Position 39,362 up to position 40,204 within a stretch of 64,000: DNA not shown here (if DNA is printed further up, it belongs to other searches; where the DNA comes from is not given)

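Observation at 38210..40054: CinA-like protein YfaY followed by small outer-membrane barrel YfaZ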

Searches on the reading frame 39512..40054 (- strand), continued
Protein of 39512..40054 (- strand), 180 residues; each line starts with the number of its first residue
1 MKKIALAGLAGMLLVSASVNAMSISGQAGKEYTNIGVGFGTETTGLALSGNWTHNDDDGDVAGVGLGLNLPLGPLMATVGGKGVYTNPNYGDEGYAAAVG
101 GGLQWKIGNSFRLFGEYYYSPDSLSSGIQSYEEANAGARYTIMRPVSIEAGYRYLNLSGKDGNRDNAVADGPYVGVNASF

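Call 40: find_encoding_contigs(protein=P0268, flank=6000, max_places=3)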
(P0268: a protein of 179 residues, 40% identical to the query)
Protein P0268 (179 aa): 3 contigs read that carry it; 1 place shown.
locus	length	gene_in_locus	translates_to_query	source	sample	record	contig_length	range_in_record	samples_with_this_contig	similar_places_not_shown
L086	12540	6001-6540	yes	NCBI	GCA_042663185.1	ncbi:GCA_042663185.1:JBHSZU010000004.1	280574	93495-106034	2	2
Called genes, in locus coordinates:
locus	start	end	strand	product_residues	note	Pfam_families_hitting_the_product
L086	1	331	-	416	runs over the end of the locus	PF01547:SBP_bac_1, PF13416:SBP_bac_8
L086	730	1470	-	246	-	PF00392:GntR, PF07702:UTRA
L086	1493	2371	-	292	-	PF01869:BcrAD_BadFG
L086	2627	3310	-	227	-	PF01507:PAPS_reduct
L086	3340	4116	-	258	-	PF01925:TauE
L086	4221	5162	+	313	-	PF00126:HTH_1, PF03466:LysR_substrate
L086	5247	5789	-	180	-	PF28549:NDPSase_N (weak), PF00293:NUDIX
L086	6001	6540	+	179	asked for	PF07437:YfaZ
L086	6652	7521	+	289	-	PF05673:DUF815, PF13191:AAA_16 (faint), PF00004:AAA (faint)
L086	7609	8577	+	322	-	PF00293:NUDIX, PF14815:NUDIX_4, PF02581:TMP-TENI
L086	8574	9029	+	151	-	-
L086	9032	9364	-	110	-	PF00893:Multi_Drug_Res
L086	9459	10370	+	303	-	PF00126:HTH_1, PF03466:LysR_substrate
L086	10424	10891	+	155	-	PF13511:DUF4124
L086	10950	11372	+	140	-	PF01322:Cytochrom_C_2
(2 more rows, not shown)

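Call 42: find_encoding_contigs(protein=P0243, flank=6000, max_places=3)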
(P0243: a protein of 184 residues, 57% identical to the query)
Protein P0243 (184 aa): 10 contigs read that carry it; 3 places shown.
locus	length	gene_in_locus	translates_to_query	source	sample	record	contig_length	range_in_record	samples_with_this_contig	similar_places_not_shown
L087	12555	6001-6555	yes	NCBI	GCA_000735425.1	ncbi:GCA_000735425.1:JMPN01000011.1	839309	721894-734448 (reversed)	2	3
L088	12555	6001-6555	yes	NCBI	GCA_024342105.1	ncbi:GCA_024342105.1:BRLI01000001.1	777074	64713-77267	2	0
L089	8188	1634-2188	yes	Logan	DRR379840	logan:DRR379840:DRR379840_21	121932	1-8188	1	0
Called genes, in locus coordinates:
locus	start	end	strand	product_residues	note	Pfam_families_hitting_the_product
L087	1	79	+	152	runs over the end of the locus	PF02391:MoaE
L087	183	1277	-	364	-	PF03372:Exo_endo_phos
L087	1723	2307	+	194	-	PF03358:FMN_red, PF02525:Flavodoxin_2 (weak)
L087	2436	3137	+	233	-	PF01027:Bax1-I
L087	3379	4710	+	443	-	PF00270:DEAD, PF00271:Helicase_C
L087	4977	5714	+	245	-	PF07719:TPR_2 (faint), PF13174:TPR_6 (faint), PF13428:TPR_14 (faint), PF14559:TPR_19 (faint)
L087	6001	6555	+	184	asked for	PF07437:YfaZ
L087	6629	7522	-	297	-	PF01925:TauE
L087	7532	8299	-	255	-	PF00106:adh_short, PF08659:KR (weak), PF13561:adh_short_C2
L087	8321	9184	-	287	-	PF02826:2-Hacid_dh_C, PF03446:NAD_binding_2, PF03807:F420_oxidored, PF14833:NAD_binding_11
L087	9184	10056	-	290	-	PF08450:SGL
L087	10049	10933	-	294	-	PF01263:Aldose_epim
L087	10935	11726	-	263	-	PF03328:HpcH_HpaI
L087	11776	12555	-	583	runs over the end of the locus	PF00920:ILVD_EDD_N, PF24877:ILV_EDD_C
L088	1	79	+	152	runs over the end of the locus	PF02391:MoaE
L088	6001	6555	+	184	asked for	PF07437:YfaZ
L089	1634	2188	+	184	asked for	PF07437:YfaZ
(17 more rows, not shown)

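Call 43: find_encoding_contigs(protein=P0286, flank=6000, max_places=3)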
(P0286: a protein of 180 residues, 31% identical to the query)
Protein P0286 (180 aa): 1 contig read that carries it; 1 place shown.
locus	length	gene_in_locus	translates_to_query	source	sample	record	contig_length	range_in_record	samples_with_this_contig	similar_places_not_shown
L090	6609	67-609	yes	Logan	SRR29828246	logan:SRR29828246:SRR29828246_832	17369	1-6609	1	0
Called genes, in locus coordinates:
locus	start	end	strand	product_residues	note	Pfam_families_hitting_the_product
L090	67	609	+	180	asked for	PF07437:YfaZ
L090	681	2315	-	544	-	PF00474:SSF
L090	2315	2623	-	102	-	PF04341:DUF485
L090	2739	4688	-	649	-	PF16177:ACAS_N, PF00501:AMP-binding, PF13193:AMP-binding_C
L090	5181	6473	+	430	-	PF00375:SDF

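Call 44: predict_structure(alignment_id=A1)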
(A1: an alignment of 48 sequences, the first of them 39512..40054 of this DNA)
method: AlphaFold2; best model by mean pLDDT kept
length: 180 residues; sequences in the alignment: 48
mean_pLDDT: 94.9   pTM: 0.84
mean pLDDT of the five models: 94.9, 94.4, 94.3, 93.7, 93.4
residues with pLDDT >= 90: 158; 70-90: 15; 50-70: 7; < 50: 0
segments of 3 or more residues with pLDDT < 50: none
pLDDT, mean of each block of 10 residues (from residue 1): 81 68 97 98 96 98 98 98 97 97 97 98 98 99 97 97 95 97
secondary structure, 60 per line:
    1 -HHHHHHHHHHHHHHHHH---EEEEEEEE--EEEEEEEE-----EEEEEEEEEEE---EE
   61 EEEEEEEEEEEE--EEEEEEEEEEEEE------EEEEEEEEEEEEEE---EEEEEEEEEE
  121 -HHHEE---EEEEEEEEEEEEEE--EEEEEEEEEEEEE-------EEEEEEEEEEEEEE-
elements in order: H2-18 E22-29 E32-39 E45-55 E59-72 E75-87 E94-107 E111-120 E130-143 E146-158 E166-179

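Call 48: fold_search(model_id=the predicted structure, library=pdb)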
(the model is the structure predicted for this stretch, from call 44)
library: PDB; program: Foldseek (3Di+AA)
matches with E <= 10: 851; with E <= 0.001: 15
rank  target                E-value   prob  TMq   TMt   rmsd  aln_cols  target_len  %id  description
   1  9a32_MODEL_1_A        3.2e-04  1.00  0.40  0.22   8.9       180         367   10  Model of E. coli OmpC by in-cell photo-crosslinking MS and deep learning (released 2023-02-24)
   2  4e1t                  3.4e-04  1.00  0.43  0.34   8.4       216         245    9  X-ray crystal structure of the transmembrane beta-domain from invasin from Yersinia pseudotuberculosis (released 2012-06-13)
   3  3a2s_X                3.8e-04  1.00  0.43  0.25   9.9       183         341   15  Crystal Structure of outer membrane protein PorB from Neisseria meningitidis in complex with sucrose (released 2010-04-07)
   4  4e1s                  4.6e-04  1.00  0.38  0.30  12.6       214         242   11  X-ray crystal structure of the transmembrane beta-domain from intimin from EHEC strain O157:H7 (released 2012-06-13)
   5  5g26                  4.8e-04  1.00  0.37  0.30  12.5       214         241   11  Unveiling the Mechanism Behind the in-meso Crystallization of Membrane Proteins (released 2017-02-15)
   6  6eus_A                5.0e-04  1.00  0.49  0.28  10.4       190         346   14  Crystal structure of the outer membrane channel DcaP of Acinetobacter baumannii (released 2018-11-14)
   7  1uyn                  6.7e-04  1.00  0.41  0.28  15.7       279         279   14  Translocator domain of autotransporter NalP from Neisseria meningitidis (released 2004-03-18)
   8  2fgq                  7.4e-04  1.00  0.44  0.26   9.8       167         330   12  High resolution X-ray structure of Omp32 in complex with malate (released 2006-01-31)
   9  6x9z                  8.2e-04  1.00  0.38  0.53   7.8       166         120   13  De novo design of transmembrane beta-barrels (released 2021-02-17)
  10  5ldv                  8.2e-04  1.00  0.35  0.18  10.6       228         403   11  Crystal Structures of MOMP from Campylobacter jejuni (released 2016-10-26)
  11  2wjq                  8.6e-04  1.00  0.47  0.42   7.5       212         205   12  NanC porin structure in hexagonal crystal form. (released 2009-10-13)
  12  3wi5                  9.0e-04  1.00  0.44  0.27   9.8       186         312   15  Crystal structure of the Loop 7 mutant PorB from Neisseria meningitidis serogroup B (released 2014-01-01)
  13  4fsp                  9.0e-04  0.99  0.28  0.16  12.7       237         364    7  Crystal Structure of Pseudomonas aeruginosa OccK11 (OpdR) (released 2013-07-24)
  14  9nh1_A                9.9e-04  1.00  0.64  0.46   8.9       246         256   14  In situ cryo-EM structure of porin I of the Legionella Dot/Icm T4SS machine (released 2025-09-17)
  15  5mdo_A                9.9e-04  1.00  0.42  0.24   9.1       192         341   17  Crystal structure of in vitro folded Chitoporin VhChip from Vibrio harveyi (crystal form I) (released 2017-12-20)
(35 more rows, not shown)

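Call 66: find_encoding_contigs(protein=P0262, flank=6000, max_places=2)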
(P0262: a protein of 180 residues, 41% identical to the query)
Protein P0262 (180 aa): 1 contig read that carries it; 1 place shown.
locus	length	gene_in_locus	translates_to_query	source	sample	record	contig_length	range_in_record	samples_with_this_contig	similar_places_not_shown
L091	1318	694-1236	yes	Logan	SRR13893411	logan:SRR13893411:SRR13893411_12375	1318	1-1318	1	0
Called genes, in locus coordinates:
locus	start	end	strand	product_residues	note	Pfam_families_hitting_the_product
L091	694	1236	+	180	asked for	PF07437:YfaZ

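Call 67: find_encoding_contigs(protein=P0248, flank=6000, max_places=2)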
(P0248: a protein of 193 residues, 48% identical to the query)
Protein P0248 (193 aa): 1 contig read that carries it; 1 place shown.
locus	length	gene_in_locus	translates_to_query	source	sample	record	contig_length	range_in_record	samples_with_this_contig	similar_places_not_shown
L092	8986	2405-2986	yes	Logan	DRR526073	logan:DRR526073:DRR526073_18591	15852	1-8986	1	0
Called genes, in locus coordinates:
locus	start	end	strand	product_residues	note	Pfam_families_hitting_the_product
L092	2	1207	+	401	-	?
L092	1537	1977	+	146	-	-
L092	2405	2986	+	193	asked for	PF07437:YfaZ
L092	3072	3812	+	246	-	PF00196:GerE (weak)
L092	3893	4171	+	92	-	-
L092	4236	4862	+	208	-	PF03458:Gly_transporter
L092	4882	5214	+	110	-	PF11776:RcnB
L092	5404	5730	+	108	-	-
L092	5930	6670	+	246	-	PF00563:EAL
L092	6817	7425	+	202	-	PF04519:Bactofilin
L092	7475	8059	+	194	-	PF04366:Ysc84 (weak)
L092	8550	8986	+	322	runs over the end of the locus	PF13505:OMP_b-brl (faint)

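Call 85: find_encoding_contigs(protein=P0242, flank=5000, max_places=2)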
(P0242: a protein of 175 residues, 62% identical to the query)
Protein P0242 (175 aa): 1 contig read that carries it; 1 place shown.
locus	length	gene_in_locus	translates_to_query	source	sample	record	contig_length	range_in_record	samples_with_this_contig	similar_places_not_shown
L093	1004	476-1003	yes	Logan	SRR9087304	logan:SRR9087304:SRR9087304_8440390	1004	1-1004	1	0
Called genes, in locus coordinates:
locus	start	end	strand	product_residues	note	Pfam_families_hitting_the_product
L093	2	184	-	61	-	?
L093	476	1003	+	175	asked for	PF07437:YfaZ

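Call 86: find_encoding_contigs(protein=P0258, flank=5000, max_places=2)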
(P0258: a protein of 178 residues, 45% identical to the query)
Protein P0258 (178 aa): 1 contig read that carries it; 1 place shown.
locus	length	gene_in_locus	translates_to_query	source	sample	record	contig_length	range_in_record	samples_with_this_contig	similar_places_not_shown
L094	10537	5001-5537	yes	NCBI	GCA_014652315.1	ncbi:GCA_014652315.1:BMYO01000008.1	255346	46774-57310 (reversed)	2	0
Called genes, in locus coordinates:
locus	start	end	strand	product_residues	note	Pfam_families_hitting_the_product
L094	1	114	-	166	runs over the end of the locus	PF00293:NUDIX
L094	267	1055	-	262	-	PF01564:Spermine_synth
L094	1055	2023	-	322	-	PF01171:ATP_bind_3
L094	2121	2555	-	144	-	PF00583:Acetyltransf_1, PF13673:Acetyltransf_10, PF13508:Acetyltransf_7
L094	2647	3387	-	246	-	PF00106:adh_short, PF08659:KR (weak), PF23441:SDR, PF13561:adh_short_C2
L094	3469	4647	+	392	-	PF02636:Methyltransf_28, PF13489:Methyltransf_23 (faint)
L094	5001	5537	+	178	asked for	PF07437:YfaZ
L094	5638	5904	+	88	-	PF04226:Transgly_assoc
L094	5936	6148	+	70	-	-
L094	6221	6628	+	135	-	-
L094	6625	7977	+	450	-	PF00919:UPF0004, PF04055:Radical_SAM, PF01938:TRAM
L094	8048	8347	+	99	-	-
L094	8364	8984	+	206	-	PF03695:UPF0149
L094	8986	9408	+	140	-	PF00892:EamA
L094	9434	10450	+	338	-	PF02562:PhoH, PF13604:AAA_30 (weak)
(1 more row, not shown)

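Call 87: find_encoding_contigs(protein=P0260, flank=5000, max_places=2)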
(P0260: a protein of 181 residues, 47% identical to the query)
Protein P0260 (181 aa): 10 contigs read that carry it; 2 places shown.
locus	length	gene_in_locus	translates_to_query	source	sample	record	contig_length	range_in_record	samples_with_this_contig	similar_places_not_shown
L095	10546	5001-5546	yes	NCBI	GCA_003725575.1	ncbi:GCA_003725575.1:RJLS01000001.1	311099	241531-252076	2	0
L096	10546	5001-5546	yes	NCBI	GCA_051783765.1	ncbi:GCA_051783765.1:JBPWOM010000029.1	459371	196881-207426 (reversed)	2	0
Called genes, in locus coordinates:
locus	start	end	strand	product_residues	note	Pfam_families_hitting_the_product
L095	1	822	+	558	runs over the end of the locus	PF02776:TPP_enzyme_N, PF16582:TPP_enzyme_M_2, PF02775:TPP_enzyme_C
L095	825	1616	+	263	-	PF00561:Abhydrolase_1, PF00975:Thioesterase (faint), PF12697:Abhydrolase_6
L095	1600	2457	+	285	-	PF00378:ECH_1, PF16113:ECH_2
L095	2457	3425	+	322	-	PF21508:MenC_N, PF13378:MR_MLE_C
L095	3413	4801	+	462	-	PF00501:AMP-binding, PF13193:AMP-binding_C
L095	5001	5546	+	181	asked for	PF07437:YfaZ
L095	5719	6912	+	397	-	PF00994:MoCF_biosynth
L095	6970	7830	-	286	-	PF00085:Thioredoxin, PF04756:OST3_OST6 (weak), PF13728:TraF (weak), PF13098:Thioredoxin_2 (weak), PF14559:TPR_19, PF14561:TPR_20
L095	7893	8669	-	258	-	PF00106:adh_short, PF08659:KR, PF13561:adh_short_C2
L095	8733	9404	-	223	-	PF25182:NonGDSL, PF00657:Lipase_GDSL, PF13472:Lipase_GDSL_2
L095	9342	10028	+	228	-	PF00005:ABC_tran, PF02463:SMC_N (faint), PF13304:AAA_21 (faint)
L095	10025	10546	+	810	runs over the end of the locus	PF12704:MacB_PCD (weak), PF02687:FtsX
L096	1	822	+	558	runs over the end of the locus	PF02776:TPP_enzyme_N, PF16582:TPP_enzyme_M_2, PF02775:TPP_enzyme_C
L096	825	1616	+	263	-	PF00561:Abhydrolase_1, PF12697:Abhydrolase_6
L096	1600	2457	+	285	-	PF00378:ECH_1, PF16113:ECH_2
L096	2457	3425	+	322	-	PF21508:MenC_N, PF13378:MR_MLE_C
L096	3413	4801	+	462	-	PF00501:AMP-binding, PF13193:AMP-binding_C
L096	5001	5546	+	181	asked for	PF07437:YfaZ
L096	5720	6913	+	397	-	PF00994:MoCF_biosynth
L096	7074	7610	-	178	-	PF13673:Acetyltransf_10 (weak), PF00583:Acetyltransf_1 (weak), PF13508:Acetyltransf_7 (weak)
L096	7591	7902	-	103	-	PF21983:NikA-like (weak), PF08681:TacA1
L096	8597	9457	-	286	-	PF00085:Thioredoxin, PF04756:OST3_OST6 (weak), PF13728:TraF (weak), PF13098:Thioredoxin_2 (weak), PF14559:TPR_19, PF14561:TPR_20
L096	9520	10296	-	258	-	PF00106:adh_short, PF08659:KR, PF13561:adh_short_C2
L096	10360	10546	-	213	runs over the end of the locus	PF25182:NonGDSL, PF00657:Lipase_GDSL, PF13472:Lipase_GDSL_2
